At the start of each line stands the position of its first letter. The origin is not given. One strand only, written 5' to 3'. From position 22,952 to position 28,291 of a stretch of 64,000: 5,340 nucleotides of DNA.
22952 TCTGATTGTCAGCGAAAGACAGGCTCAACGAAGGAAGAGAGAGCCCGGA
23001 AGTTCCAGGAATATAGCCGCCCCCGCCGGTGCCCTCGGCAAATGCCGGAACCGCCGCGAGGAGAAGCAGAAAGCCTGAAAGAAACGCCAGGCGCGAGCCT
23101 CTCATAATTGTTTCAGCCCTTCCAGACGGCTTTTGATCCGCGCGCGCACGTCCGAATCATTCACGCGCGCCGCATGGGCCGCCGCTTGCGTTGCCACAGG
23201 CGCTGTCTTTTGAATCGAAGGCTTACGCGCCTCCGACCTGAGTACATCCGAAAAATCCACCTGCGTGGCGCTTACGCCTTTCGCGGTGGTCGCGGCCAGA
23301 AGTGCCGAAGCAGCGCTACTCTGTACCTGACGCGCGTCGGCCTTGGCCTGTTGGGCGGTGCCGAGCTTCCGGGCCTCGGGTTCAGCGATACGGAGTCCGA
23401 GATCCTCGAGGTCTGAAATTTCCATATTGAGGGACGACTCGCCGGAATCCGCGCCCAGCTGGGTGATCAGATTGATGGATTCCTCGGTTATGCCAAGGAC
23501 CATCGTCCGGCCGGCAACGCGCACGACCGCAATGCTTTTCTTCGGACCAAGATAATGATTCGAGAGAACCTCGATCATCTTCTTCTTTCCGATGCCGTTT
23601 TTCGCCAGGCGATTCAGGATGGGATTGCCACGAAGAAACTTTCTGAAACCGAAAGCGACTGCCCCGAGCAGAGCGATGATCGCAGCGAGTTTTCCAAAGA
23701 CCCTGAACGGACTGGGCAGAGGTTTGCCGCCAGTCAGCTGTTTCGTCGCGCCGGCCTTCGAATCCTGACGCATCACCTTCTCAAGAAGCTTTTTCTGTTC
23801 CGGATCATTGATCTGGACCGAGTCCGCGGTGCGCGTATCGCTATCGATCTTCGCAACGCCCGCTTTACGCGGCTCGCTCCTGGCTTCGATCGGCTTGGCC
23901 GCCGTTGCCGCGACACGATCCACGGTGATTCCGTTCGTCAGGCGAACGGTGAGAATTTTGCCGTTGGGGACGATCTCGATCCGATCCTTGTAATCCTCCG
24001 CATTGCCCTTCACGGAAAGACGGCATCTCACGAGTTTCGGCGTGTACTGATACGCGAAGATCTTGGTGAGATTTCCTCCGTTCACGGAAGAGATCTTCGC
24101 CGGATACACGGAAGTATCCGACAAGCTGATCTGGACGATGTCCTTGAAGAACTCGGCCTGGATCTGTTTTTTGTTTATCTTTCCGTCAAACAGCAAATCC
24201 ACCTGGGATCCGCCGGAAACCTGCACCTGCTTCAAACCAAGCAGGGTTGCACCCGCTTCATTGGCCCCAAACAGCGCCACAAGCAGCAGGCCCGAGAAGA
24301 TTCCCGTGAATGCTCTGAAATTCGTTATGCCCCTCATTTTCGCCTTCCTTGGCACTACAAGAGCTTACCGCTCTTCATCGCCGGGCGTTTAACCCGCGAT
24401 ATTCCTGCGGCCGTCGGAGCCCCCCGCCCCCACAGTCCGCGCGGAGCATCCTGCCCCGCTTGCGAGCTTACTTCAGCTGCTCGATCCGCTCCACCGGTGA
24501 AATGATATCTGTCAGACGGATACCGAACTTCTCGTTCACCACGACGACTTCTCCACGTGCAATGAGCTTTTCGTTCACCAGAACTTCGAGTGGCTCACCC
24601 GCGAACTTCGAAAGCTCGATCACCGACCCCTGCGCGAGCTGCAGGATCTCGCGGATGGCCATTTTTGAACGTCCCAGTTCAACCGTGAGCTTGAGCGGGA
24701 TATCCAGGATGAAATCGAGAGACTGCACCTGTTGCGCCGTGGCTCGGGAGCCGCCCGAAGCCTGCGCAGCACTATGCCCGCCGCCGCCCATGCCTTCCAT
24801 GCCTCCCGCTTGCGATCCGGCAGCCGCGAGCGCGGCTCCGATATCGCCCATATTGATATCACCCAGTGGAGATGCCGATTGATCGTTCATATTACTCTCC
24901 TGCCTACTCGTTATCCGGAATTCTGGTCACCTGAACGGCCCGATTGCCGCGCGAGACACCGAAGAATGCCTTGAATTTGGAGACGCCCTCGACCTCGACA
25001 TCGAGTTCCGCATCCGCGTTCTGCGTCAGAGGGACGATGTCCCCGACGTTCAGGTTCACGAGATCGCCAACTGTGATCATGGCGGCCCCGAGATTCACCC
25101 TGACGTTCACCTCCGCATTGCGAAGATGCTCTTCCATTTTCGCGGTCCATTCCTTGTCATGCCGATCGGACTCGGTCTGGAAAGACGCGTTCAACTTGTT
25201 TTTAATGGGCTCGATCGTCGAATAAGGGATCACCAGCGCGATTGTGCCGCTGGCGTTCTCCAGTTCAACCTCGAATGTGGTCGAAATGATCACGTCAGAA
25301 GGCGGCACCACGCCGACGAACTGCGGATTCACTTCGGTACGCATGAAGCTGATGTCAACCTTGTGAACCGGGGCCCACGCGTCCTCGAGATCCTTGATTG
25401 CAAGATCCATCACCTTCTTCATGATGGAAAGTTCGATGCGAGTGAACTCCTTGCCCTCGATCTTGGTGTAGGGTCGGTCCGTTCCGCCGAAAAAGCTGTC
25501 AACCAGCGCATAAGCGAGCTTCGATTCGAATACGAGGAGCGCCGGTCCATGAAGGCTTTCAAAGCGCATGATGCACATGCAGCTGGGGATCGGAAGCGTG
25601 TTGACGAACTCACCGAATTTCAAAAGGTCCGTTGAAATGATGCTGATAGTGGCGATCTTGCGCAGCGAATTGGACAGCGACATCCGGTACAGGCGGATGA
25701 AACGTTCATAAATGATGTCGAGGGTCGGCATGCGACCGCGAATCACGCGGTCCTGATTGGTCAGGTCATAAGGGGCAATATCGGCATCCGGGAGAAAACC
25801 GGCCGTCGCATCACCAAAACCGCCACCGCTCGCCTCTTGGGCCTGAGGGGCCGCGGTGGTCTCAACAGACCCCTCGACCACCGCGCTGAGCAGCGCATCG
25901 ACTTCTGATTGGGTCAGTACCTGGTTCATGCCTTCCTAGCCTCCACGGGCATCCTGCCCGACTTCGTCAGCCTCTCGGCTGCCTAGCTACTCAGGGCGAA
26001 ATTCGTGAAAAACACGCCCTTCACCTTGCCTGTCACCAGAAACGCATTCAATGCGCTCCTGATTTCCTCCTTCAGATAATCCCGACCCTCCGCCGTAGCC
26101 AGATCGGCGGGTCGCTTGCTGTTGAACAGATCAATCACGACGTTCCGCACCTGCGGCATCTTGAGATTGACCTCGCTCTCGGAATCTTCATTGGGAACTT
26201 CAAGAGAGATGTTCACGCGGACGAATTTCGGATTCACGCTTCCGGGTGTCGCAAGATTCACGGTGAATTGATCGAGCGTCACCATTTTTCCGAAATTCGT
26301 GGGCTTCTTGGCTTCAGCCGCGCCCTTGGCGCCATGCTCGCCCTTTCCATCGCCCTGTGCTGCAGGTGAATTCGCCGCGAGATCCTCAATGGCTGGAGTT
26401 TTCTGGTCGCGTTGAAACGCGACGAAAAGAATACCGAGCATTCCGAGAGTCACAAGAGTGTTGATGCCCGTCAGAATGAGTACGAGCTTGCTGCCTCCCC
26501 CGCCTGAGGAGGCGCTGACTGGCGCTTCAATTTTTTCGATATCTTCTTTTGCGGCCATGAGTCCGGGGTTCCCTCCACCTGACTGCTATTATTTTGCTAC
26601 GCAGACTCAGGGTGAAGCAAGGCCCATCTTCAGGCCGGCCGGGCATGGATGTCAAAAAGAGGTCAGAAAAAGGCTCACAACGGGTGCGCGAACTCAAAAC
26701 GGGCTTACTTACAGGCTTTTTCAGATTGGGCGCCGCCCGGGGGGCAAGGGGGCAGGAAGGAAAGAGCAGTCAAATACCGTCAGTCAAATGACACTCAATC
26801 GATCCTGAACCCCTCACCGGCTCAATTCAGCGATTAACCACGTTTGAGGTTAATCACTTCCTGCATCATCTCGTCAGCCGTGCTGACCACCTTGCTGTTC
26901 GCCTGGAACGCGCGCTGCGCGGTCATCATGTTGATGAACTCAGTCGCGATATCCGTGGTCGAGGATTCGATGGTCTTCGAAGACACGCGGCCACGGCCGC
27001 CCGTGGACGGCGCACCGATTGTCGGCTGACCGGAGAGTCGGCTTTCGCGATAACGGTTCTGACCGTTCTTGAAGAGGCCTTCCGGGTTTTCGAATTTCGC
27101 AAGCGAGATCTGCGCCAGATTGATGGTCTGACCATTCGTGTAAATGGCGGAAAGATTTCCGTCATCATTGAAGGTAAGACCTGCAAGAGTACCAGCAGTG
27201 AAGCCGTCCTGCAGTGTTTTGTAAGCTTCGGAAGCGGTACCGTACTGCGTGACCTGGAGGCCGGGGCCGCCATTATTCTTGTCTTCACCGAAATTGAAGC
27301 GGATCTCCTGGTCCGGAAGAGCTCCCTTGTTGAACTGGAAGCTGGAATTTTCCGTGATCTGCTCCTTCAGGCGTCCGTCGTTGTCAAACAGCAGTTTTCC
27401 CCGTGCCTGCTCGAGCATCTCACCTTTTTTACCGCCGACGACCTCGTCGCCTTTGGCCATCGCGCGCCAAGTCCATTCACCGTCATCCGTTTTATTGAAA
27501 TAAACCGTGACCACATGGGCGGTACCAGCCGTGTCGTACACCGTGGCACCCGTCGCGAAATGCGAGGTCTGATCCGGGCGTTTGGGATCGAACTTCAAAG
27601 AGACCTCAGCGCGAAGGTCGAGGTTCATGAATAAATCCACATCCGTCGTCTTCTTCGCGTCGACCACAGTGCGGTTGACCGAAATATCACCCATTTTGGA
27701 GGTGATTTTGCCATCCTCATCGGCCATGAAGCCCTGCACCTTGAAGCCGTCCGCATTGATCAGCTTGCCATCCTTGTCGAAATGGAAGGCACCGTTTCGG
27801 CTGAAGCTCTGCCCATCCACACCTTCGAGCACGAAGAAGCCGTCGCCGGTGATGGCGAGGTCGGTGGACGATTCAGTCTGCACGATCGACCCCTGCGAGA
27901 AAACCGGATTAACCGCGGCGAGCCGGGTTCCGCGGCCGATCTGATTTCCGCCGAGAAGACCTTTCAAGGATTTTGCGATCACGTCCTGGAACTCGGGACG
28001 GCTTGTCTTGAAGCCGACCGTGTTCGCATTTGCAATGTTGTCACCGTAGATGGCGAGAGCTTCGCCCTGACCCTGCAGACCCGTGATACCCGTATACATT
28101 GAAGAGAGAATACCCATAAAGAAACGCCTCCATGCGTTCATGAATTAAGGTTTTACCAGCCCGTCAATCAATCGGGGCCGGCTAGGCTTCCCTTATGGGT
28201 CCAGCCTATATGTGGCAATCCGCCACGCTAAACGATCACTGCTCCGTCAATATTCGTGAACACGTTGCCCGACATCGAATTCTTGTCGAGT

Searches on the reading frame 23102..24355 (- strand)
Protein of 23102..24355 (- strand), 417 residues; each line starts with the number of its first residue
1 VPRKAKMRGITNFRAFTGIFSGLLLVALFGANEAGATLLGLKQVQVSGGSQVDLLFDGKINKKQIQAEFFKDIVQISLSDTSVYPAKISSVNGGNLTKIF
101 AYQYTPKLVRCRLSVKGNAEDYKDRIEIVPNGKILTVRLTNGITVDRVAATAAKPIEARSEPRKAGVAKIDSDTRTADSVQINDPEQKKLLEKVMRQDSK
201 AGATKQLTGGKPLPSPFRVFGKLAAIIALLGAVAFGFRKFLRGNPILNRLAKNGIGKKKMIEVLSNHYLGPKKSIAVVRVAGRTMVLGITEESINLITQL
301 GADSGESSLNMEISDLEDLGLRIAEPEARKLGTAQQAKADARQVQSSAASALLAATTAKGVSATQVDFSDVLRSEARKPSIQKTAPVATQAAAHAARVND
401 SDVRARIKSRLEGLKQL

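Call 76: search_protein_families(library=pfam, proteins=[window:23102-24355:-], max_evalue=0.00001)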
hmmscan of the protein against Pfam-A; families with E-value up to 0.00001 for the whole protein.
window:23102-24355:- (417 aa): 1 family
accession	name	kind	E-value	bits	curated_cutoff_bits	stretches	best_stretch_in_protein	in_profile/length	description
PF04347.18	FliO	-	1.5e-12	47.9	22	1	253-306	14-67/91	Flagellar biosynthesis protein, FliO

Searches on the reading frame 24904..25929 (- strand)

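Call 76: search_protein_families(library=pfam, proteins=[window:24904-25929:-], max_evalue=0.00001)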
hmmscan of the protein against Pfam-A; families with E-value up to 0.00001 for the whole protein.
window:24904-25929:- (341 aa): 2 families
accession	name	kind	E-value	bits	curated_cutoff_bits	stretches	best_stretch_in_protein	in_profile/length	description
PF02154.20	FliM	-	9.9e-62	208.7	27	1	54-246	1-192/192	Flagellar motor switch protein FliM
PF01052.25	FliMN_C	-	1.5e-21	76.6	23.8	1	267-337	1-71/73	Type III flagellar switch regulator (C-ring) FliN C-term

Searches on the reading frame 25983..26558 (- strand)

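Call 76: search_protein_families(library=pfam, proteins=[window:25983-26558:-], max_evalue=0.00001)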
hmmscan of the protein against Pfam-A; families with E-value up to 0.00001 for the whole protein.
window:25983-26558:- (191 aa): 1 family
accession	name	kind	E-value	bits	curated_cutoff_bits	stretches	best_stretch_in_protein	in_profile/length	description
PF03748.19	FliL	-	3.9e-23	82.4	24.6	1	92-187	1-100/103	Flagellar basal body-associated protein FliL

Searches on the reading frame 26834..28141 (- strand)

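Call 76: search_protein_families(library=pfam, proteins=[window:26834-28141:-], max_evalue=0.00001)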
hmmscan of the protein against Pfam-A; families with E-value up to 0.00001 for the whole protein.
window:26834-28141:- (435 aa): 4 families
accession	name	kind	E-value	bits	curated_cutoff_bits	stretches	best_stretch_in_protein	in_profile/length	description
PF07559.19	FlgE_D2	-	5.7e-19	69.4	22.7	1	173-314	1-142/142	Flagellar basal body protein FlaE D2 domain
PF06429.18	Flg_bbr_C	-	3e-15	55.9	23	1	389-432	3-46/46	Flagellar basal body rod FlgEFG protein C-terminal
PF22692.1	LlgE_F_G_D1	-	9.5e-12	45.3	27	1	96-156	1-57/64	Flagellar hook protein FlgE/F/G D1 domain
PF00460.25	Flg_bb_rod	-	5.4e-09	36.3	20.7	1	15-45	1-31/31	Flagella basal body rod protein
